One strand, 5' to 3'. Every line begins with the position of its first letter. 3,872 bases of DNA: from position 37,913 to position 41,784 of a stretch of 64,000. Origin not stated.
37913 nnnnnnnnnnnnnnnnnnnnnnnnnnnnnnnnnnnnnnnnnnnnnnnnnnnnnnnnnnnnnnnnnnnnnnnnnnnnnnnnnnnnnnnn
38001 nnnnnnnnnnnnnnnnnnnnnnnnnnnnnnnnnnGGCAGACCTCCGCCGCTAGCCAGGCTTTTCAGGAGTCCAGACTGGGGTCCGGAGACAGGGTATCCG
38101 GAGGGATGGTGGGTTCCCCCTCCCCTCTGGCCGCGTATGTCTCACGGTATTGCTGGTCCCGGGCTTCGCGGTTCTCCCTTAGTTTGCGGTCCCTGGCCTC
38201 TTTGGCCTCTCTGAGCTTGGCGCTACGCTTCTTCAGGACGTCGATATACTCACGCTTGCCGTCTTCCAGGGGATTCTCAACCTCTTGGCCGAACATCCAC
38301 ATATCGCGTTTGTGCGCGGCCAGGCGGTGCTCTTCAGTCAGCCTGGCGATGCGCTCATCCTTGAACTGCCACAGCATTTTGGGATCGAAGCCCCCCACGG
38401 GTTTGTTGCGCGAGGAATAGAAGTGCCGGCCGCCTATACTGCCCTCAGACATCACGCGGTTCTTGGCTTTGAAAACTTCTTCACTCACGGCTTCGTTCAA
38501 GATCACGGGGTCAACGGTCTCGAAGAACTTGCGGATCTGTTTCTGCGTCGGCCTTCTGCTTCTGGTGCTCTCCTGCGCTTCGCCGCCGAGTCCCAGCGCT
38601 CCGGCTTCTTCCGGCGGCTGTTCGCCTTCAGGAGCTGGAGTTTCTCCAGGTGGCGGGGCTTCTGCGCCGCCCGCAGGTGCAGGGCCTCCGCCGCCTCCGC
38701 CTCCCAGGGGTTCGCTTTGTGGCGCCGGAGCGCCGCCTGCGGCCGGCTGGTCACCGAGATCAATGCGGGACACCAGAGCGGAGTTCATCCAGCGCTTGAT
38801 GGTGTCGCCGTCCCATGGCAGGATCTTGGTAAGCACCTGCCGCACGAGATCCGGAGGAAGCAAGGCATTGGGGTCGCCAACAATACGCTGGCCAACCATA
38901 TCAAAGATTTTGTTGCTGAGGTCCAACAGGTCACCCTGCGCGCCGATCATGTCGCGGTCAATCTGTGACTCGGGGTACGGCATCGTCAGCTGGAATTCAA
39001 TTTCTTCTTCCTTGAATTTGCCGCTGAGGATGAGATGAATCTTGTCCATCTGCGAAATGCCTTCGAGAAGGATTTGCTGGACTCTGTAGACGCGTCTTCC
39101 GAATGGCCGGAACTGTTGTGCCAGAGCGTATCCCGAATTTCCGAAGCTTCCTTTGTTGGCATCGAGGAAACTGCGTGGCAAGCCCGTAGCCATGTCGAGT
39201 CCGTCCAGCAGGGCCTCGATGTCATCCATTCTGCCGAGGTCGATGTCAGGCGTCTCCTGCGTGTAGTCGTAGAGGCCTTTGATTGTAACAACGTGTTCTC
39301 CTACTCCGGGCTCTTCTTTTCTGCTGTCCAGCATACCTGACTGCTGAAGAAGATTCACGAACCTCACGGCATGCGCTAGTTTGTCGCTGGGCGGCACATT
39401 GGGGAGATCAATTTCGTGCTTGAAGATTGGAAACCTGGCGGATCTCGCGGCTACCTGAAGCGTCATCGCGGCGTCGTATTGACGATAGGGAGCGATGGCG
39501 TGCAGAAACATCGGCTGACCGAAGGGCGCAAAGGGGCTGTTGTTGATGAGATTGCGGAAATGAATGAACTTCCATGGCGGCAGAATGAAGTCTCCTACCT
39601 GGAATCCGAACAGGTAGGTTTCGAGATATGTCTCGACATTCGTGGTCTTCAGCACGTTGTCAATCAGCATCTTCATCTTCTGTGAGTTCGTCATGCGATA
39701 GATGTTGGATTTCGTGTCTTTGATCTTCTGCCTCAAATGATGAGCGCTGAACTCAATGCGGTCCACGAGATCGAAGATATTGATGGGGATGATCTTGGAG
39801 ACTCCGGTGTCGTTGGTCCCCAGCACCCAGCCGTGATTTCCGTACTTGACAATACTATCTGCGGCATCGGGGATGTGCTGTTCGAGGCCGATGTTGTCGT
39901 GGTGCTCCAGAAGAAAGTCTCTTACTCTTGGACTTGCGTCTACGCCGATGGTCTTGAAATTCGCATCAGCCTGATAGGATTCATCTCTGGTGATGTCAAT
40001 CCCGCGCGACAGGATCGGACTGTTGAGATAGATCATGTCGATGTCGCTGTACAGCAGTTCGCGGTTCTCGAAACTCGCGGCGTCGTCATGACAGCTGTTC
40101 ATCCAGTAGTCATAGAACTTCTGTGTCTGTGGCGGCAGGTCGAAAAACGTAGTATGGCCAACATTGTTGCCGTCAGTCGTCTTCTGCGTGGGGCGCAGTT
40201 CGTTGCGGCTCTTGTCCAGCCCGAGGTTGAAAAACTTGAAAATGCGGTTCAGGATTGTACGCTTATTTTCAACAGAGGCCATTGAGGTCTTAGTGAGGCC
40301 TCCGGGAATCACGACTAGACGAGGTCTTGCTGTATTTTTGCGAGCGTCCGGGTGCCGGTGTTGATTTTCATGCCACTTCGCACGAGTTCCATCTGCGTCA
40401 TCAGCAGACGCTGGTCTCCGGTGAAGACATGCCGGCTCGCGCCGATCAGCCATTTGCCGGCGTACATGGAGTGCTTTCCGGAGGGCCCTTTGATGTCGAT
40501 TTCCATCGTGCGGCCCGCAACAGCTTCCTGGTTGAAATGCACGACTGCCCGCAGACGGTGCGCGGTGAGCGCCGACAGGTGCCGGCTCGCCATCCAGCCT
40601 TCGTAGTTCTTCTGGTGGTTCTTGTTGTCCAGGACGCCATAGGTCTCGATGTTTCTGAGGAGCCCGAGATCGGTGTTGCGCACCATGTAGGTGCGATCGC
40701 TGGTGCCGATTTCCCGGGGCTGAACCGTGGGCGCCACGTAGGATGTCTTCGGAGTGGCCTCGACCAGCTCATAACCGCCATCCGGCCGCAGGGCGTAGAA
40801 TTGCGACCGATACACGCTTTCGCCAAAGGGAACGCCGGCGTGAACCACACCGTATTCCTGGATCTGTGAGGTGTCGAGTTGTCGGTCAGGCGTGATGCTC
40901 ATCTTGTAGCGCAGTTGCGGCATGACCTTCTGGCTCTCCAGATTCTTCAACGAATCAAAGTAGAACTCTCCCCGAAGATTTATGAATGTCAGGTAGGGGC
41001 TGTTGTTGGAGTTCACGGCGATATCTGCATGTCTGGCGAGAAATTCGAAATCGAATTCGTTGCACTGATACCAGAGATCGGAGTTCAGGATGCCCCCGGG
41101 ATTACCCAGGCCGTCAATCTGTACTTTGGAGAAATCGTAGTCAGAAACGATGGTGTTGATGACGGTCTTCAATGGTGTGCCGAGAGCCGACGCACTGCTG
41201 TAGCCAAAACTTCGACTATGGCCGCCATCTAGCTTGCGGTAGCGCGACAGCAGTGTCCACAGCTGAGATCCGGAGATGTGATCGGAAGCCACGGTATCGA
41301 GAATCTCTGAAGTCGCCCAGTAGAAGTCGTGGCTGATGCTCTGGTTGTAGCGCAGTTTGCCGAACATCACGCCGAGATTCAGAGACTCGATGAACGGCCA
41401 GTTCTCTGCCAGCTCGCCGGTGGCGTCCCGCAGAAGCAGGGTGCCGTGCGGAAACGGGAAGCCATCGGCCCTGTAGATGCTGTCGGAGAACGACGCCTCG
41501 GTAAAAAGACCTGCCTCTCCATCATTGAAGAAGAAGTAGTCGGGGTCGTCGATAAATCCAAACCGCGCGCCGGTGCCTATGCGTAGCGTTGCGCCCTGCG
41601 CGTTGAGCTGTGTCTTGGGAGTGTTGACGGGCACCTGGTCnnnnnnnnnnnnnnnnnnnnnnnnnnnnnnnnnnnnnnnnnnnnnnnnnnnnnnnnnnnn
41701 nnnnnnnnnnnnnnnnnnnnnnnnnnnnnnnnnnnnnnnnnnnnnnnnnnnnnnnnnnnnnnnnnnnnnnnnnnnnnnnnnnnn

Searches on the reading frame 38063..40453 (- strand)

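Call 91: search_protein_families(library=phrogs, proteins=[window:38063-40453:-], max_evalue=0.0001)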
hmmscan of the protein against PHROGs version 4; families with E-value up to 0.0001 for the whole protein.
window:38063-40453:- (796 aa): 0 families

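Call 92: search_protein_families(library=pfam, proteins=[window:38063-40453:-], max_evalue=0.0001)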
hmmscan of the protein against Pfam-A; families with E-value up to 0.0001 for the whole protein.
window:38063-40453:- (796 aa): 1 family
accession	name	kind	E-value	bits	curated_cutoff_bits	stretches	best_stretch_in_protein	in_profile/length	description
PF07230.16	Portal_T4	-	1.3e-05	24.6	22.9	1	405-506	279-388/433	Bacteriophage T4-like portal protein (Gp20)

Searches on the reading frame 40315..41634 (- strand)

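Call 91: search_protein_families(library=phrogs, proteins=[window:40315-41634:-], max_evalue=0.0001)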
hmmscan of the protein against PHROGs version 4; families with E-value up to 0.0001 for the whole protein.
window:40315-41634:- (439 aa): 1 family
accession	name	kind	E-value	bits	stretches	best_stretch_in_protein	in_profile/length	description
phrog_350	-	tail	4.6e-07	30.1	1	336-424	331-430/436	tail protein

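Call 92: search_protein_families(library=pfam, proteins=[window:40315-41634:-], max_evalue=0.0001)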
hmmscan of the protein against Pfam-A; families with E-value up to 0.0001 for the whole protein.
window:40315-41634:- (439 aa): 0 families
